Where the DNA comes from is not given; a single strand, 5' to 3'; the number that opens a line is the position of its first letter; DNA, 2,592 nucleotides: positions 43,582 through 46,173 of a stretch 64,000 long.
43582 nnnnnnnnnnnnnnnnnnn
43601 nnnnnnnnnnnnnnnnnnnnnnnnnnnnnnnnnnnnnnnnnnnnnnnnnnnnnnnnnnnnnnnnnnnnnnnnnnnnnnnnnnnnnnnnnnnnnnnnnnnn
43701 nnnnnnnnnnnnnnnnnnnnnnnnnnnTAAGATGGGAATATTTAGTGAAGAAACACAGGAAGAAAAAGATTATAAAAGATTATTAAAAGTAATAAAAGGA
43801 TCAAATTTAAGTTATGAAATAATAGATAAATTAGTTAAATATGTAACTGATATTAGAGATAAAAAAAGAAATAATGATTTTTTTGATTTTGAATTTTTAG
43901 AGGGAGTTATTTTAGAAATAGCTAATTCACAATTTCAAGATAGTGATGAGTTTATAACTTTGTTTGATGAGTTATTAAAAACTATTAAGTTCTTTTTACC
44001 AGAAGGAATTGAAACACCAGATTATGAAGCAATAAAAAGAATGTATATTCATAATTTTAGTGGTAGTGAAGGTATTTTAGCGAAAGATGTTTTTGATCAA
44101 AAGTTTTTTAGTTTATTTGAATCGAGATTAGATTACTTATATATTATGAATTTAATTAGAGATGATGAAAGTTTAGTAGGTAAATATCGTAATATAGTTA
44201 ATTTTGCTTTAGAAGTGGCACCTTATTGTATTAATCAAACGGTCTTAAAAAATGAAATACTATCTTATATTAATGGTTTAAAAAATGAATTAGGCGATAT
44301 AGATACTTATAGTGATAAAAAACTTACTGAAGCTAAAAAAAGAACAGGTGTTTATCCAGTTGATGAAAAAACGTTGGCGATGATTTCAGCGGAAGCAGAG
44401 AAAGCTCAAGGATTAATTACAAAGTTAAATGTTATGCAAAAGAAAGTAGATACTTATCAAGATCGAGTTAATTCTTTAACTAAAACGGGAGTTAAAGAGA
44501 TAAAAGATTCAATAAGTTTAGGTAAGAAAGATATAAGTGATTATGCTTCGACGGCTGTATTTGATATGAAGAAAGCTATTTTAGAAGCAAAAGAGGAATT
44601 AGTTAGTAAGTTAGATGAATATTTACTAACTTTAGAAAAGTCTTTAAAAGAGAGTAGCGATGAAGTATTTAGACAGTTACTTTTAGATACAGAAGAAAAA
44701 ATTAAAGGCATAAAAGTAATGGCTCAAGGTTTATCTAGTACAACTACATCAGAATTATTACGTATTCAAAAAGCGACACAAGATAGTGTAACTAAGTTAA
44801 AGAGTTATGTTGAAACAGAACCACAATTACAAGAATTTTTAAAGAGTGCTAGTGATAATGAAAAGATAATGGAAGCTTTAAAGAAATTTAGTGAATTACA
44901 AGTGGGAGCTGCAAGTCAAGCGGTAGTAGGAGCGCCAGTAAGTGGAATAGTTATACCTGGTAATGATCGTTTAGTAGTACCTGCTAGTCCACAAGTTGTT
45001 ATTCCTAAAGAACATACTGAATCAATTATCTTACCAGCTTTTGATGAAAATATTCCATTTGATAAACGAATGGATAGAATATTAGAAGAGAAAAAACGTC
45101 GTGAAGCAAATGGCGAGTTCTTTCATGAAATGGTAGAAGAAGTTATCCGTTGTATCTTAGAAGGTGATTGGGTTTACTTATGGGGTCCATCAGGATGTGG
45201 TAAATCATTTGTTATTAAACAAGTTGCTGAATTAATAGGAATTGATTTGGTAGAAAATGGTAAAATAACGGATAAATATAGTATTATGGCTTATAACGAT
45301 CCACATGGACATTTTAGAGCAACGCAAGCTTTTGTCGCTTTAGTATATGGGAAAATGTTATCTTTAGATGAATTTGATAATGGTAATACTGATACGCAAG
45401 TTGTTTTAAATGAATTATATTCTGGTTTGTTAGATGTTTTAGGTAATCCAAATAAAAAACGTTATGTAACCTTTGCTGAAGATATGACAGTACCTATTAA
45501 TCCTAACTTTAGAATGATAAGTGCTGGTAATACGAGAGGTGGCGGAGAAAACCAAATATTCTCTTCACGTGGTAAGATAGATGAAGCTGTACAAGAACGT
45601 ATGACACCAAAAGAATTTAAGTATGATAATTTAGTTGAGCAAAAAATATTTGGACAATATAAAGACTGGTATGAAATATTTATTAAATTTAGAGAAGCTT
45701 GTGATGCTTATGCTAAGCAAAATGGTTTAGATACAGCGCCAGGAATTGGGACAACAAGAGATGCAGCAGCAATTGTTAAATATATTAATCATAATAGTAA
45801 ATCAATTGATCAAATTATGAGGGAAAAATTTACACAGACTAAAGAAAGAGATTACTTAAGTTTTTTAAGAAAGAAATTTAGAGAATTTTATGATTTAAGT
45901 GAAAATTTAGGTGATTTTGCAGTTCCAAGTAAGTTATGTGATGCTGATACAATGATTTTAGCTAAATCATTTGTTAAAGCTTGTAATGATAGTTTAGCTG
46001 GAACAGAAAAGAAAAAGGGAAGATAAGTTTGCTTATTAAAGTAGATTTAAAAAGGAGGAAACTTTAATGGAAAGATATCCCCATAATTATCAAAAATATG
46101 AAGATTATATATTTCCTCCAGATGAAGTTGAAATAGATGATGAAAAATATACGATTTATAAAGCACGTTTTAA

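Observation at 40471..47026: Four-gene cytoplasmic cluster: transglutaminase-like protein, unknown 444-aa protein, coiled-coil AAA_5 ATPase, unknown 319-aa protein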

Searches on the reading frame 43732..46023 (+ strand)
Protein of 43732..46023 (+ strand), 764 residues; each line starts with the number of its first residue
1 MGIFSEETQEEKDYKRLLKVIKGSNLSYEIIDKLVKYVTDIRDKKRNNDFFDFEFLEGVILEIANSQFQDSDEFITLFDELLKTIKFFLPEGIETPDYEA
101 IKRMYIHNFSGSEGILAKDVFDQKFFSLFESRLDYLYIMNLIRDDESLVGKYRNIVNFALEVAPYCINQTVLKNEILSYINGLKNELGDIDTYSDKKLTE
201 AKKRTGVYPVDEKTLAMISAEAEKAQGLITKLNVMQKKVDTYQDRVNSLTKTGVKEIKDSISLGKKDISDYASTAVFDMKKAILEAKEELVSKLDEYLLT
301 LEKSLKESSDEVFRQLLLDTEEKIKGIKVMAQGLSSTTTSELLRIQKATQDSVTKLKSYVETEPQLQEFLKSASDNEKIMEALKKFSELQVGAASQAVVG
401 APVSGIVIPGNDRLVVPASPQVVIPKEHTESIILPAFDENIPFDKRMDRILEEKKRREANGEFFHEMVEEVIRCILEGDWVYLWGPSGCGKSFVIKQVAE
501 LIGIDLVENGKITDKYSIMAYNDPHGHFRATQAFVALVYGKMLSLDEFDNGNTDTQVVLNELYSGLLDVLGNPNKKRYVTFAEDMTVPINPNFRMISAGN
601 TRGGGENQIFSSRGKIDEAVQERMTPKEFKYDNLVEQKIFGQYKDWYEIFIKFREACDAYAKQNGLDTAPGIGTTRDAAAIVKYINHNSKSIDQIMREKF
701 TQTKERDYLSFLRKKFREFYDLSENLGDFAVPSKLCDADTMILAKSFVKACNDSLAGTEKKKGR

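Call 3: search_protein_families(library=pfam, proteins=[window:43732-46023:+], max_evalue=1)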
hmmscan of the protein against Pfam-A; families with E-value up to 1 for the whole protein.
window:43732-46023:+ (764 aa): 12 families
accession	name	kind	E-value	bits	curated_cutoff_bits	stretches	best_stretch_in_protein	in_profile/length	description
PF07728.20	AAA_5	-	2.4e-06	28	22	1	482-609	3-131/139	AAA domain (dynein-related subfamily)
PF00004.35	AAA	-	1.2e-05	26.2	21.2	1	481-600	1-109/131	ATPase family associated with various cellular activities (AAA)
PF03215.21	Rad17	-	0.00023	21.6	23.8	1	482-536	49-104/186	Rad17 P-loop domain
PF00005.33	ABC_tran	-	0.0012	19.9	25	1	475-512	8-42/137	ABC transporter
PF02224.24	Cytidylate_kin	-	0.015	15.5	26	1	485-522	5-39/211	Cytidylate kinase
PF13401.12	AAA_22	-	0.019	15.7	27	1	481-502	8-29/130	AAA domain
PF00910.28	RNA_helicase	-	0.021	15.8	21.5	1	481-503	1-23/105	RNA helicase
PF13191.12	AAA_16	-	0.048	14.6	32.6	1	480-503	26-49/167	AAA ATPase domain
PF13207.12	AAA_17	-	0.048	14.4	27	1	485-511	2-28/136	AAA domain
PF22775.2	GA_3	-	0.097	13.6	27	1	214-262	49-97/100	GA-like domain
PF24883.2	NPHP3_N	-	0.12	13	24.8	0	481-502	25-46/164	Nephrocystin 3, N-terminal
PF20210.4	Laa1_Sip1_HTR5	-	0.14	12.5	27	0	242-295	99-151/182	Laa1/Sip1/HEATR5 HEAT repeat region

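Call 4: search_protein_families(library=padloc, proteins=[window:43732-46023:+], max_evalue=1)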
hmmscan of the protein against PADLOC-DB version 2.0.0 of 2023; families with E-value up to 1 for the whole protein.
window:43732-46023:+ (764 aa): 1 family
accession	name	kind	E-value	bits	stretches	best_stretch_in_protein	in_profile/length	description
PDLC02731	PbeC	-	0.0083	13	1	175-276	381-480/645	PbeC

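Call 5: search_protein_families(library=phrogs, proteins=[window:43732-46023:+], max_evalue=1)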
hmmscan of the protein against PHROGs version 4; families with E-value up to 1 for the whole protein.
window:43732-46023:+ (764 aa): 12 families
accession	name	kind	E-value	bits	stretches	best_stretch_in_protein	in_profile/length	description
phrog_249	-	moron, auxiliary metabolic gene and host takeover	4.7e-24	86.4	1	345-698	35-350/380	porphyrin biosynthesis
phrog_168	-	DNA, RNA and nucleotide metabolism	6.5e-08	33.6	1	464-706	33-238/314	clamp loader of DNA polymerase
phrog_1297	-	other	1.7e-05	25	1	466-507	13-54/356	ATPase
phrog_293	-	moron, auxiliary metabolic gene and host takeover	5.1e-05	22.4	1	450-511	136-193/1058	ABC transporter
phrog_296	-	integration and excision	0.00024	20.9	1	242-500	196-340/626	DNA transposition protein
phrog_325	-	DNA, RNA and nucleotide metabolism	0.00066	19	1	468-503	479-515/986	Dda-like helicase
phrog_19422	-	unknown function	0.015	16.3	1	195-266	37-106/188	-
phrog_2107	-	other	0.021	15.5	1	481-507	6-34/201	thymidylate kinase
phrog_5544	-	unknown function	0.028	15.3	1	246-275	7-35/72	-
phrog_28257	-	unknown function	0.14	13.6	0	275-295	17-37/64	-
phrog_3609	-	unknown function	0.29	12.4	0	10-56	9-54/71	-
phrog_21479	-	unknown function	0.3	12.1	1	475-508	22-56/68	-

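Call 6: search_protein_families(library=ncbifam, proteins=[window:43732-46023:+], max_evalue=1)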
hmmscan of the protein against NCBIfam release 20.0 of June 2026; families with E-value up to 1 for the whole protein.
window:43732-46023:+ (764 aa): 16 families
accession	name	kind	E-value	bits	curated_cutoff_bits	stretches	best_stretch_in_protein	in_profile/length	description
NF008653.0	PRK11650.1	subfamily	0.0001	21.5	432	1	465-514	17-63/357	sn-glycerol-3-phosphate ABC transporter ATP-binding protein UgpC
NF007601.2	PRK10247.1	equivalog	0.0007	19.1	292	1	467-503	16-52/204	iron efflux ABC transporter ATP-binding subunit FetA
NF040729.1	ABC_ATP_SaoA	equivalog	0.0018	17.7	360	1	463-512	16-62/248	ABC transporter ATP-binding protein SaoA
TIGR03265.1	PhnT2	equivalog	0.0019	17.5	457.7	1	466-515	18-64/353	putative 2-aminoethylphosphonate ABC transporter ATP-binding protein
NF006987.0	PRK09452.1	equivalog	0.0022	16.7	482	1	467-513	32-75/378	spermidine/putrescine ABC transporter ATP-binding protein PotA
TIGR00017.1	cmk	equivalog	0.0048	16.6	135.55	1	485-543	9-66/217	(d)CMP kinase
TIGR03420.1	DnaA_homol_Hda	equivalog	0.0079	15.8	194.8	1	477-499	37-59/226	DnaA regulatory inactivator Hda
NF008513.0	PRK11432.1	equivalog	0.0079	15.1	496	1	468-501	22-55/351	ferric ABC transporter ATP-binding protein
NF008233.0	PRK11000.1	equivalog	0.0079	15.1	568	1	475-504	26-55/369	maltose/maltodextrin ABC transporter ATP-binding protein MalK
NF040713.1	ZapE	equivalog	0.018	14.3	140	1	446-500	23-74/344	cell division protein ZapE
TIGR02315.1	ABC_phnC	equivalog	0.022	14.2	266.1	1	467-518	17-66/243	phosphonate ABC transporter ATP-binding protein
NF006485.0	PRK08903.1-5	equivalog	0.056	13.1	289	1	473-499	33-59/233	DnaA regulatory inactivator Hda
NF000642.1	PRK00024.1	equivalog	0.063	12.9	180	1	245-338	44-138/212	RadC family protein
TIGR02673.1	FtsE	equivalog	0.094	12.4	264.85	1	469-499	19-49/214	cell division ATP-binding protein FtsE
TIGR02324.1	CP_lyasePhnL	equivalog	0.1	12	256.3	1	466-498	22-54/224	phosphonate C-P lyase system protein PhnL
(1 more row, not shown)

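Call 20: search_solved_structures(query=window:43732-46023:+, max_evalue=0.1)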
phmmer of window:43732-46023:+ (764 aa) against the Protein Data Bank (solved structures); distinct sequences matched with E-value up to 0.1: 7.
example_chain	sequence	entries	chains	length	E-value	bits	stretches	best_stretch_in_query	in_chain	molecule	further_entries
7swl_A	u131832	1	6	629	0.052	15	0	480-500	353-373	Rix7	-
8y5g_D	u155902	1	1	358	0.072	14.6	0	466-513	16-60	Spermidine/putrescine import ATP-binding protein PotA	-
8y5g_A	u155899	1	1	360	0.073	14.5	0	466-513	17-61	Spermidine/putrescine import ATP-binding protein PotA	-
8zx1_A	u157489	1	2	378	0.077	14.5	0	466-513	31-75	Spermidine/putrescine import ATP-binding protein PotA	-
8y5f_A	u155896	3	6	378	0.078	14.5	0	466-513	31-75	Spermidine/putrescine import ATP-binding protein PotA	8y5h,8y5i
7t3i_A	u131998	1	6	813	0.087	14.3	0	480-500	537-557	Rix7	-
6mat_A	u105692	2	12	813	0.088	14.3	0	480-500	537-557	Rix7 mutant | Rix7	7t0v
